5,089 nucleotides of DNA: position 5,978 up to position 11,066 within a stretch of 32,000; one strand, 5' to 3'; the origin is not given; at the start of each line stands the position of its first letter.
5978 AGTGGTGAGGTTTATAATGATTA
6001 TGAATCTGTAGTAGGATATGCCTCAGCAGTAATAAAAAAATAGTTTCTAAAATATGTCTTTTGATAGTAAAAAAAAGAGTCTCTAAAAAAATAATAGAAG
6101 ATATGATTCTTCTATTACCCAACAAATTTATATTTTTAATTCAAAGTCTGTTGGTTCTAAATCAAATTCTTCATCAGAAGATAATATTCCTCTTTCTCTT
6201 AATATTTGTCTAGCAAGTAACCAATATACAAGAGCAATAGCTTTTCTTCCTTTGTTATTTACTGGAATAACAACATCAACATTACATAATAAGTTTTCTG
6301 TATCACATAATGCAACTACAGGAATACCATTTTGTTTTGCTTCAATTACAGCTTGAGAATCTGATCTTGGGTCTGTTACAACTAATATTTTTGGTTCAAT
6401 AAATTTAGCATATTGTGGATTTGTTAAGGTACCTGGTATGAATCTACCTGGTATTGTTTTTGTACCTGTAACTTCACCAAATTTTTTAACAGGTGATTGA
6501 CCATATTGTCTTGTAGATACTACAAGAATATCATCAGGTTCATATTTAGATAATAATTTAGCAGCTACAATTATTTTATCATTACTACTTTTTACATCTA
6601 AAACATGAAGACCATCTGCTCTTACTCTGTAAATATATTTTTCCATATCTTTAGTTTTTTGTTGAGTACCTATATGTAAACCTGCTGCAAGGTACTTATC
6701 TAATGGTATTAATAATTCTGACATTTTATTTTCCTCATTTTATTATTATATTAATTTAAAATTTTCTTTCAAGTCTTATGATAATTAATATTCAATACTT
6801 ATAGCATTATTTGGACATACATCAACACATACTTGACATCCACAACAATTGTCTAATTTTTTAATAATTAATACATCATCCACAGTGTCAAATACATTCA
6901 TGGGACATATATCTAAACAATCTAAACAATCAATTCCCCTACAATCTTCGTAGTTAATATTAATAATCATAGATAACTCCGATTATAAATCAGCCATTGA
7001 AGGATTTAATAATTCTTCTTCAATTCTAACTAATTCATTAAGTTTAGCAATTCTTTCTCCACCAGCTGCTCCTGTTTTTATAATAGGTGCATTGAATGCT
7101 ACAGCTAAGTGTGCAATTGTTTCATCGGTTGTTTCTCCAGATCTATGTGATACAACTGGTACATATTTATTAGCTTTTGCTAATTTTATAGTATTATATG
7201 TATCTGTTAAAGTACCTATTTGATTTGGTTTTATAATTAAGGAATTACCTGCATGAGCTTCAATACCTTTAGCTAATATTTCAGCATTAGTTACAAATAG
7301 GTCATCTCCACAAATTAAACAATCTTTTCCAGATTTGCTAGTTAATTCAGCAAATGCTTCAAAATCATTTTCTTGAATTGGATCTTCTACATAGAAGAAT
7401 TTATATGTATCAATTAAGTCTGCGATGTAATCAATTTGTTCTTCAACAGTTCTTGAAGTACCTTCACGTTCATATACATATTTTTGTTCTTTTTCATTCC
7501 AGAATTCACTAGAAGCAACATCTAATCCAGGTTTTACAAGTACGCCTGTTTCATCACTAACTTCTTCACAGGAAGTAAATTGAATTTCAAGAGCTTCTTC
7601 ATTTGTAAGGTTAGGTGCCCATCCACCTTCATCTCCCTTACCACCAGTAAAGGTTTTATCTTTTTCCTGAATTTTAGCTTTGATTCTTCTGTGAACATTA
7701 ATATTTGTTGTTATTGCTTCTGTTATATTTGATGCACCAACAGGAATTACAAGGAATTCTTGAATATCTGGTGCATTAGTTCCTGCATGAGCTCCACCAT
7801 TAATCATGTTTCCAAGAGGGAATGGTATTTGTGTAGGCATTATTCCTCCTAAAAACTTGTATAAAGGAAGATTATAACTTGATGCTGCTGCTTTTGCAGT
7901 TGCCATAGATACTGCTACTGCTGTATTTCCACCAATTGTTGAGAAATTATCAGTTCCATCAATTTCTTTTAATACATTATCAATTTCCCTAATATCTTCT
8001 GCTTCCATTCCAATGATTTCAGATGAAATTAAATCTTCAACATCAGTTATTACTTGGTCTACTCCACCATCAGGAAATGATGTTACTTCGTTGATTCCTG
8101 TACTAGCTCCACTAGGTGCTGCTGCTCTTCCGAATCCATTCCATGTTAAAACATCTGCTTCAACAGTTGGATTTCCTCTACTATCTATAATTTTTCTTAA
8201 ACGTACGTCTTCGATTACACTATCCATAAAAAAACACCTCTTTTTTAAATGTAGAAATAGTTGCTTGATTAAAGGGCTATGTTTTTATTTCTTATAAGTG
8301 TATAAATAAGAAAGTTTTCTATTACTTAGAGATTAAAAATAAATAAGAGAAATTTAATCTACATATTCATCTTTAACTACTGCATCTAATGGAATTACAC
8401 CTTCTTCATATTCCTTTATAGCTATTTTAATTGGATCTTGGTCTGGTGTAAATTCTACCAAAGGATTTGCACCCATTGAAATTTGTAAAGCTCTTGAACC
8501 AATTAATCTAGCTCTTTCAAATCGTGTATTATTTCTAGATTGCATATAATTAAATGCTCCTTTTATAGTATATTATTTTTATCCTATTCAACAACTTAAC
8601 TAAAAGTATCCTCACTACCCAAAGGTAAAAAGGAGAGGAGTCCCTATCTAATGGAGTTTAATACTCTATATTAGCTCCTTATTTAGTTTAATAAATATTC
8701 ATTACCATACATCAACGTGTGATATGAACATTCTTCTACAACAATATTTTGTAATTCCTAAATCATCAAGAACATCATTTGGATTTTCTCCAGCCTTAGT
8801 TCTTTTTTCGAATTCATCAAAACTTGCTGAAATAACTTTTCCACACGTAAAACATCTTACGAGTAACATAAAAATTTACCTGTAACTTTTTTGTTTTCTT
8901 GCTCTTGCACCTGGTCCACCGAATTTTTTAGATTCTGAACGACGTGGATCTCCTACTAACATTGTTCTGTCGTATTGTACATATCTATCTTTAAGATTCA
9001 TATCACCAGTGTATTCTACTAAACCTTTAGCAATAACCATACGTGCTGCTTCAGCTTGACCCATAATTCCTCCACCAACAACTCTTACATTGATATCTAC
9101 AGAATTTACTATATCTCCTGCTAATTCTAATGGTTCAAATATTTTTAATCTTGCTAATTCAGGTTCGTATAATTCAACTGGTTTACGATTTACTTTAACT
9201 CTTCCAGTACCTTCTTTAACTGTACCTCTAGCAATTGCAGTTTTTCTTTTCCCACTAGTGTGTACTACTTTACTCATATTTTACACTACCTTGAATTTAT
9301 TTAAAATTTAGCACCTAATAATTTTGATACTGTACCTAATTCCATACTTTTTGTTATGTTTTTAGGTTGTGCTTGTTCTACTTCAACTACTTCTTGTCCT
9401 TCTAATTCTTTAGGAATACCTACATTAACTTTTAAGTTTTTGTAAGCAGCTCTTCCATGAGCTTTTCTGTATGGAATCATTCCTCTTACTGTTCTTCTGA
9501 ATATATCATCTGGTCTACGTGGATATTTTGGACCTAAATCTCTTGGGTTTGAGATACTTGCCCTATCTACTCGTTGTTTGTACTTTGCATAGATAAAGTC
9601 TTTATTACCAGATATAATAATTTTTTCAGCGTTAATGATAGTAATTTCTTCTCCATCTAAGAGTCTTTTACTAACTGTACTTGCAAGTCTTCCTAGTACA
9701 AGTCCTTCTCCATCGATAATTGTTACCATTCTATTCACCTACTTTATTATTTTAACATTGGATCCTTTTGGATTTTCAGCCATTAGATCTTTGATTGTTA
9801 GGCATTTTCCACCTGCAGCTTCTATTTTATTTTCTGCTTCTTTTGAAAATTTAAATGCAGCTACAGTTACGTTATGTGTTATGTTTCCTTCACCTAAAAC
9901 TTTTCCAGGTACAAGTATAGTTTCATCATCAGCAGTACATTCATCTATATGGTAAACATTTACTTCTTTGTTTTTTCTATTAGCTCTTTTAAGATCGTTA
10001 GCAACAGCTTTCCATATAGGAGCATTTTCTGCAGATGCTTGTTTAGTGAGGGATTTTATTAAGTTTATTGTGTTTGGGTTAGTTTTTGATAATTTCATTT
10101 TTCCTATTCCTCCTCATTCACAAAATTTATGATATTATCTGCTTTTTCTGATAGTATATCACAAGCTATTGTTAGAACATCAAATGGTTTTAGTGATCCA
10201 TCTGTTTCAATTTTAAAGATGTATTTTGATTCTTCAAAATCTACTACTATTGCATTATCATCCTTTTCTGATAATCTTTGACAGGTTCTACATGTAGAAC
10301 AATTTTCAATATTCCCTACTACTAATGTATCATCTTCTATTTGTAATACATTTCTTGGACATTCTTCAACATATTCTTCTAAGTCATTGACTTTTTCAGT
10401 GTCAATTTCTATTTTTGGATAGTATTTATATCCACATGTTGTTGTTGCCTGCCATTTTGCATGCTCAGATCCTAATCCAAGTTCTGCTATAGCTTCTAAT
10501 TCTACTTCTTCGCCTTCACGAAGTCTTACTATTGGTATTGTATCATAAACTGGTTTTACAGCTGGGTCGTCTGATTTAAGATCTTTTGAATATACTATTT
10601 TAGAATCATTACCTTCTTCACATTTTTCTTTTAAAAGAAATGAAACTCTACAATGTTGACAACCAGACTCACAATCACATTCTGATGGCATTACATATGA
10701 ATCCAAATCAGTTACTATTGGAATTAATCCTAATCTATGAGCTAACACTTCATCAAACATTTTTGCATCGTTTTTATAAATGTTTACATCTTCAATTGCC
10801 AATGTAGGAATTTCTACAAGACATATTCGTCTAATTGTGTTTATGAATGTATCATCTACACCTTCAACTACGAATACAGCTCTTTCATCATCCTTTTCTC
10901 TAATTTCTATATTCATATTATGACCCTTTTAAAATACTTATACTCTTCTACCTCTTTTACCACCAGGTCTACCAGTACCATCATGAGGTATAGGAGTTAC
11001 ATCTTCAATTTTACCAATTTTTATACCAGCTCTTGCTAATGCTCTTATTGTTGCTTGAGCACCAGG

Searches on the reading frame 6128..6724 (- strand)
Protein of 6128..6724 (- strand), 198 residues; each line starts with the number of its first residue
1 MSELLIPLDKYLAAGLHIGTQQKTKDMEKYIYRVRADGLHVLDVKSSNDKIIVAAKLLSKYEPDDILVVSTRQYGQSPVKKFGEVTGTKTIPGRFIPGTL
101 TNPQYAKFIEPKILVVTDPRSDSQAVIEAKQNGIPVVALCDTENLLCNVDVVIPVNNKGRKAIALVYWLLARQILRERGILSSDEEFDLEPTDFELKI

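Call 9: search_protein_families(library=pfam, proteins=[window:6128-6724:-], max_evalue=0.001)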
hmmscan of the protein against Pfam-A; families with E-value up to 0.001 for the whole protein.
window:6128-6724:- (198 aa): 1 family
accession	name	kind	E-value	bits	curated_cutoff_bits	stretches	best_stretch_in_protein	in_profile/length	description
PF00318.25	Ribosomal_S2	-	1.2e-25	90.5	26.1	2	110-174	149-213/216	Ribosomal protein S2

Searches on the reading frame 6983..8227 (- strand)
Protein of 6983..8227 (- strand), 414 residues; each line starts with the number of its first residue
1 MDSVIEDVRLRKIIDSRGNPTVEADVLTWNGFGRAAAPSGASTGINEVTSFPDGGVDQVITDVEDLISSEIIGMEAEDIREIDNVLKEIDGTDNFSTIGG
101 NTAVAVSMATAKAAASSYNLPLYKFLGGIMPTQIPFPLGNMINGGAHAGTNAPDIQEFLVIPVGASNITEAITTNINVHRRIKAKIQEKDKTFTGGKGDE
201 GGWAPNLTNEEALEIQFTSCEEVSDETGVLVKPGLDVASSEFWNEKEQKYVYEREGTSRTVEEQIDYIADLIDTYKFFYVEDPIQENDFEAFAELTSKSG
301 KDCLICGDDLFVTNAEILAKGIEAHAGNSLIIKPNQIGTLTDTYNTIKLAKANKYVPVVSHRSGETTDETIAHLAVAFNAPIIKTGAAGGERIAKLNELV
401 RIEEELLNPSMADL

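Call 8: search_protein_families(library=pfam, proteins=[window:6983-8227:-], max_evalue=0.01)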
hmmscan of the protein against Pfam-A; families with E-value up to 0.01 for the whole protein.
window:6983-8227:- (414 aa): 3 families
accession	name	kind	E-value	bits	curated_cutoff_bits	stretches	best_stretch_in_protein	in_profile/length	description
PF00113.28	Enolase_C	-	5.7e-80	269.2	21.5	1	133-407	3-282/296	Enolase, C-terminal TIM barrel domain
PF03952.21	Enolase_N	-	2.3e-41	141.4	35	1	5-126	1-131/131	Enolase, N-terminal domain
PF13378.12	MR_MLE_C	-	2.4e-07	31.1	29.4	1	260-381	56-172/219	Enolase C-terminal domain-like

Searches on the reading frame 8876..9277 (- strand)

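Call 9: search_protein_families(library=pfam, proteins=[window:8876-9277:-], max_evalue=0.001)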
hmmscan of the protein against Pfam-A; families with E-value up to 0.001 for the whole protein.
window:8876-9277:- (133 aa): 1 family
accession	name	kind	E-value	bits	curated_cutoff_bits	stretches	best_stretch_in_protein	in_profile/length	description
PF00380.25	Ribosomal_S9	-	8.7e-38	129.9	22.5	1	9-133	1-121/121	Ribosomal protein S9/S16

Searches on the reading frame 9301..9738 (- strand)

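Call 9: search_protein_families(library=pfam, proteins=[window:9301-9738:-], max_evalue=0.001)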
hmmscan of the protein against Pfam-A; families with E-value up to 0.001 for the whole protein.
window:9301-9738:- (145 aa): 1 family
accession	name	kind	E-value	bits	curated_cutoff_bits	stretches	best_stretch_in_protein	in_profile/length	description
PF00572.24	Ribosomal_L13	-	7.2e-17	62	23.8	1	4-109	2-117/119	Ribosomal protein L13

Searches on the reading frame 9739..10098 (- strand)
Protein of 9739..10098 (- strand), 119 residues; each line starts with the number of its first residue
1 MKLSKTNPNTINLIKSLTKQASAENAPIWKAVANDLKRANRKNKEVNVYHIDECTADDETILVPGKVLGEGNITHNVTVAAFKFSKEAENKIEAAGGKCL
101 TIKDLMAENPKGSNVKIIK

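Call 9: search_protein_families(library=pfam, proteins=[window:9739-10098:-], max_evalue=0.001)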
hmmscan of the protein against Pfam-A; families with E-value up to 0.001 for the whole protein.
window:9739-10098:- (119 aa): 2 families
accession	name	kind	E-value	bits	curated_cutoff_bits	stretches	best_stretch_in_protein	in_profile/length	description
PF00828.25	Ribosomal_L27A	-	4.4e-12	46.7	21.5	1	42-99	18-71/72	Ribosomal proteins 50S-L15, 50S-L18e, 60S-L27A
PF17135.9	Ribosomal_L18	-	4.2e-10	39.8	28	1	36-118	51-139/188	Ribosomal protein 60S L18 and 50S L18e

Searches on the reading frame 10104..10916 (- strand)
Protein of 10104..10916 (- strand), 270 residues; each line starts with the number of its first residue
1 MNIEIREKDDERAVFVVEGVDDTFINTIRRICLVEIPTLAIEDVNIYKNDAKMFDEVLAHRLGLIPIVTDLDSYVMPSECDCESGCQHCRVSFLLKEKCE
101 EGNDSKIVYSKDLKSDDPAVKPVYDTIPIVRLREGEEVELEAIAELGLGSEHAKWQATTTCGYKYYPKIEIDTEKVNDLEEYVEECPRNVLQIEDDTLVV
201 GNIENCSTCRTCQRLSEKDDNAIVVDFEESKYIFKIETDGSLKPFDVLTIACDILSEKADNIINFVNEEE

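Call 9: search_protein_families(library=pfam, proteins=[window:10104-10916:-], max_evalue=0.001)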
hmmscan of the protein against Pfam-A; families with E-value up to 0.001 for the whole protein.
window:10104-10916:- (270 aa): 2 families
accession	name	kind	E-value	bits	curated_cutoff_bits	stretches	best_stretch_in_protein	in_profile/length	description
PF01000.31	RNA_pol_A_bac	-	1.4e-19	70.9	33.9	1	50-156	5-103/119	RNA polymerase Rpb3/RpoA insert domain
PF01193.29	RNA_pol_L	-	1.1e-18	67.1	24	1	15-258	2-73/74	RNA polymerase Rpb3/Rpb11 dimerisation domain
